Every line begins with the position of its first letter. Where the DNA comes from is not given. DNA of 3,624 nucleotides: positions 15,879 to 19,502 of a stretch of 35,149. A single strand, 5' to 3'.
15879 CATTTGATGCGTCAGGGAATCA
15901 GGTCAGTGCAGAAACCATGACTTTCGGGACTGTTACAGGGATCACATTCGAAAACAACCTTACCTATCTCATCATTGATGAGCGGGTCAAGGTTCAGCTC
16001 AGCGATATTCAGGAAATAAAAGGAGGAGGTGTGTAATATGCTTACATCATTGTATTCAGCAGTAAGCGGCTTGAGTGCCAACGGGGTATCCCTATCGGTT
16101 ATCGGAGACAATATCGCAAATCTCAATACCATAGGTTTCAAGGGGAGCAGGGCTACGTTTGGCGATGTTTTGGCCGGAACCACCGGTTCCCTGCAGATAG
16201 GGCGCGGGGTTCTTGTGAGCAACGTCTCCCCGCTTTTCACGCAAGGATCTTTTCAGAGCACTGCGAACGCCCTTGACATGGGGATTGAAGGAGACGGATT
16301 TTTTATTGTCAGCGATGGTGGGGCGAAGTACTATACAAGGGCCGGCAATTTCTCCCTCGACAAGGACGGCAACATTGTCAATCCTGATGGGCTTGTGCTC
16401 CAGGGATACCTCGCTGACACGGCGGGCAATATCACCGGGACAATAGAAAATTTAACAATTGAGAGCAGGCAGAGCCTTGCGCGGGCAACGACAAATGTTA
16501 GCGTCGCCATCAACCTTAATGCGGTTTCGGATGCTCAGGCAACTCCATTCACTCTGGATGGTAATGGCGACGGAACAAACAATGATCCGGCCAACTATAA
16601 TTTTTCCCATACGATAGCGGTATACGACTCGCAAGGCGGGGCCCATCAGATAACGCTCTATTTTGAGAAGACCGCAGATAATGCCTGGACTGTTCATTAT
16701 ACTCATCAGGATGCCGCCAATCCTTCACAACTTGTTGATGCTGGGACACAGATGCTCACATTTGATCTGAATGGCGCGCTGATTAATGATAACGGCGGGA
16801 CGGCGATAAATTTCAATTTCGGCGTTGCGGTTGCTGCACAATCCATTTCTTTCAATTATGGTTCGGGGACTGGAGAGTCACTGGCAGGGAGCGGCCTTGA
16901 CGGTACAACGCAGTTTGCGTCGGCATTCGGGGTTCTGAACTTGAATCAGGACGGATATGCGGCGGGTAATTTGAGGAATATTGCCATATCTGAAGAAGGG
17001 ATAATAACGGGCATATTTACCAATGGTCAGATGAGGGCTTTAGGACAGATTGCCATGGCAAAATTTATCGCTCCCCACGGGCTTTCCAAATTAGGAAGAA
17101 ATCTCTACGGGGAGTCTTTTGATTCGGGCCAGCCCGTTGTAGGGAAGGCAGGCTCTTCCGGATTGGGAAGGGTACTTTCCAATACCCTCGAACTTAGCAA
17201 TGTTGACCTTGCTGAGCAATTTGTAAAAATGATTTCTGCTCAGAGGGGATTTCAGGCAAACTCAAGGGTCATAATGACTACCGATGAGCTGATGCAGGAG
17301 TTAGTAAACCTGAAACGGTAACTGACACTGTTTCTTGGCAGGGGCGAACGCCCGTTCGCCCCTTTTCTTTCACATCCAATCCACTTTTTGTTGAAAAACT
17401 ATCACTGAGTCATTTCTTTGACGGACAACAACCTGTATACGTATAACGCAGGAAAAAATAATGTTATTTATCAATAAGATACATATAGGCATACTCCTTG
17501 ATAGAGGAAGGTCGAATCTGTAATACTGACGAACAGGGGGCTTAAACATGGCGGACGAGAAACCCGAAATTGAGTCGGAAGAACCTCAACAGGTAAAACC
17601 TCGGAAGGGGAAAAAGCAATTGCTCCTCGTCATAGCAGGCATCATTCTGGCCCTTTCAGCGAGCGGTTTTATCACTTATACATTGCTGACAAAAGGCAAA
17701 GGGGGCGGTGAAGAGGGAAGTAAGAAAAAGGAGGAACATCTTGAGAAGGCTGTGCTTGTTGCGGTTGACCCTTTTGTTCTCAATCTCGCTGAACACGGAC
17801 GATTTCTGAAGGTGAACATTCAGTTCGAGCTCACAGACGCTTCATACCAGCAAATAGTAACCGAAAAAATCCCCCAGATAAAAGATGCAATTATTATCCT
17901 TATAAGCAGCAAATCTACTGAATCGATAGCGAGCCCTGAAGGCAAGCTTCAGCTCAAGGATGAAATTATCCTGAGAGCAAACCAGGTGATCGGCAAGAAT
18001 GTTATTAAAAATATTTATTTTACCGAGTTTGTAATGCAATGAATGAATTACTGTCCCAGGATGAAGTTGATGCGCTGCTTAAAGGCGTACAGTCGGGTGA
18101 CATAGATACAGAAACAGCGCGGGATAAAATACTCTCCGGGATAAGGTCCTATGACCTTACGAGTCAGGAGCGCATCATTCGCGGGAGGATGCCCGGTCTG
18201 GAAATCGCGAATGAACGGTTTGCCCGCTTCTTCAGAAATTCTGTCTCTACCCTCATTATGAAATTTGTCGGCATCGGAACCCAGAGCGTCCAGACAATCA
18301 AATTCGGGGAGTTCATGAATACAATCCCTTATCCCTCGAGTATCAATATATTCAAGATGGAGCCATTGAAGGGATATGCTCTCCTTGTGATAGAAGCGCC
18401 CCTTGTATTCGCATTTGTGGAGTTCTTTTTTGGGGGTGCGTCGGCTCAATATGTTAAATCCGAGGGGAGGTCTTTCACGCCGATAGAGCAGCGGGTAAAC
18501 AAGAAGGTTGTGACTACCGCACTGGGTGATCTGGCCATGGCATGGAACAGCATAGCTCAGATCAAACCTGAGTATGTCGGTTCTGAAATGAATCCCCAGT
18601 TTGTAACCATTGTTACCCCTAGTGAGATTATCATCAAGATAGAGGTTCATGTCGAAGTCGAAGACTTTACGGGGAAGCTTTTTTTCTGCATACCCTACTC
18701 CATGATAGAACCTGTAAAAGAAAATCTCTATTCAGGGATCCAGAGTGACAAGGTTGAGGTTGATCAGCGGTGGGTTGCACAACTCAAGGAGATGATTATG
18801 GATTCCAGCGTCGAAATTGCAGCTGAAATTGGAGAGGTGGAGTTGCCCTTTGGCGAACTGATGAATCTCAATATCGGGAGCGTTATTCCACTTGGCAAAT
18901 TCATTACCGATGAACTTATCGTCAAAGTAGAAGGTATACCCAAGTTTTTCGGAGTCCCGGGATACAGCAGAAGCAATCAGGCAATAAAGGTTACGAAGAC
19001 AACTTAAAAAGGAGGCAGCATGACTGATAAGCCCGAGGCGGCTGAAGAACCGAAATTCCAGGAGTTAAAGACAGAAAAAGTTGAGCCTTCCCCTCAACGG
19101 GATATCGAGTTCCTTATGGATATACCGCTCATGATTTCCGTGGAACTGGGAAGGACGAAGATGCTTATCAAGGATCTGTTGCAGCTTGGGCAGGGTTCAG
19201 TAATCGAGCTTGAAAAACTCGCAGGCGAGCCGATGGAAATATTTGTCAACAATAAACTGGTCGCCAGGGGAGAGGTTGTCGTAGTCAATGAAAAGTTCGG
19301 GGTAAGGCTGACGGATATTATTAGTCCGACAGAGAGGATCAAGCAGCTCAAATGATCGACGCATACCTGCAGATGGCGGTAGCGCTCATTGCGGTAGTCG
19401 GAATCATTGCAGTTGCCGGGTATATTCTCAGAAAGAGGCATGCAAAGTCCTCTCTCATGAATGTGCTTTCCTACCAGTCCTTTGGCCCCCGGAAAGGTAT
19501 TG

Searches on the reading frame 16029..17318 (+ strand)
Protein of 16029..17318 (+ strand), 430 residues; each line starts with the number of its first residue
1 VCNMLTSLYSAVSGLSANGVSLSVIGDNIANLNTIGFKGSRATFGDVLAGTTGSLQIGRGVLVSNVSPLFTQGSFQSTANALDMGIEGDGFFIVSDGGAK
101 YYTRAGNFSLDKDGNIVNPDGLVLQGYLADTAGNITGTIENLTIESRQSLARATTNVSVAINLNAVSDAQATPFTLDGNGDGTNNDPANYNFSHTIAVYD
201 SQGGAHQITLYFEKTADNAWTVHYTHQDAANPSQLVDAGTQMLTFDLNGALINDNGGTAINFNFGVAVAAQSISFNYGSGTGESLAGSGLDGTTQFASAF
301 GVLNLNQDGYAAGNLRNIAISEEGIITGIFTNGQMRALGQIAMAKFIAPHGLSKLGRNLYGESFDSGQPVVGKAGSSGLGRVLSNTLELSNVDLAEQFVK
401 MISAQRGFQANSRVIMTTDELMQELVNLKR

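Call 43: search_protein_families(library=pfam, proteins=[window:16029-17318:+], max_evalue=0.00001)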
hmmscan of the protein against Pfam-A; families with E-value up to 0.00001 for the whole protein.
window:16029-17318:+ (430 aa): 4 families
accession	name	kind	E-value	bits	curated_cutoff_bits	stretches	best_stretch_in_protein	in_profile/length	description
PF07559.19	FlgE_D2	-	3.6e-20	73.3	22.7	1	181-310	11-142/142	Flagellar basal body protein FlaE D2 domain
PF06429.18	Flg_bbr_C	-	2.5e-15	56.1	23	1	385-428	3-46/46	Flagellar basal body rod FlgEFG protein C-terminal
PF22692.1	LlgE_F_G_D1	-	1.6e-14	54.2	27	1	86-146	2-49/64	Flagellar hook protein FlgE/F/G D1 domain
PF00460.25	Flg_bb_rod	-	1.2e-08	35.1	20.7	1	8-38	1-31/31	Flagella basal body rod protein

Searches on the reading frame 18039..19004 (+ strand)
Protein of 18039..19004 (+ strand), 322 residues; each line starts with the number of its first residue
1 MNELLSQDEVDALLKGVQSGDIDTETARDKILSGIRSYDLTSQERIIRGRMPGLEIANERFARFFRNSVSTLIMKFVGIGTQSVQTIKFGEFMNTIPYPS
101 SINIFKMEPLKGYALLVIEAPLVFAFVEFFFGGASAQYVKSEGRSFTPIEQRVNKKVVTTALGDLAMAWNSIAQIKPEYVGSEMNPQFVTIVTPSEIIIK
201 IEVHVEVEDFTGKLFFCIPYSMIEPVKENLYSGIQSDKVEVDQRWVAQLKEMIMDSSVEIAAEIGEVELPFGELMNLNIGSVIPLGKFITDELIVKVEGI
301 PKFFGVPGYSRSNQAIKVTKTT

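Call 43: search_protein_families(library=pfam, proteins=[window:18039-19004:+], max_evalue=0.00001)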
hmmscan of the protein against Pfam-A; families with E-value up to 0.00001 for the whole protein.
window:18039-19004:+ (322 aa): 2 families
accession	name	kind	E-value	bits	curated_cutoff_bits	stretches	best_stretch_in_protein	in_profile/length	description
PF02154.20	FliM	-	1.2e-60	205.2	27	1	38-230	1-192/192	Flagellar motor switch protein FliM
PF01052.25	FliMN_C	-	3.2e-18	65.9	23.8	1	252-320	2-70/73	Type III flagellar switch regulator (C-ring) FliN C-term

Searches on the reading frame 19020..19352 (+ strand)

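Call 44: search_protein_families(library=pfam, proteins=[window:19020-19352:+], max_evalue=0.00001)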
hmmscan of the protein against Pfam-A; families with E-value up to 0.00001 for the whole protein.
window:19020-19352:+ (111 aa): 1 family
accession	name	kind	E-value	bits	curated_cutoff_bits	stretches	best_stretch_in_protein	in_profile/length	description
PF01052.25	FliMN_C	-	5.8e-27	93.9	23.8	1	32-101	3-72/73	Type III flagellar switch regulator (C-ring) FliN C-term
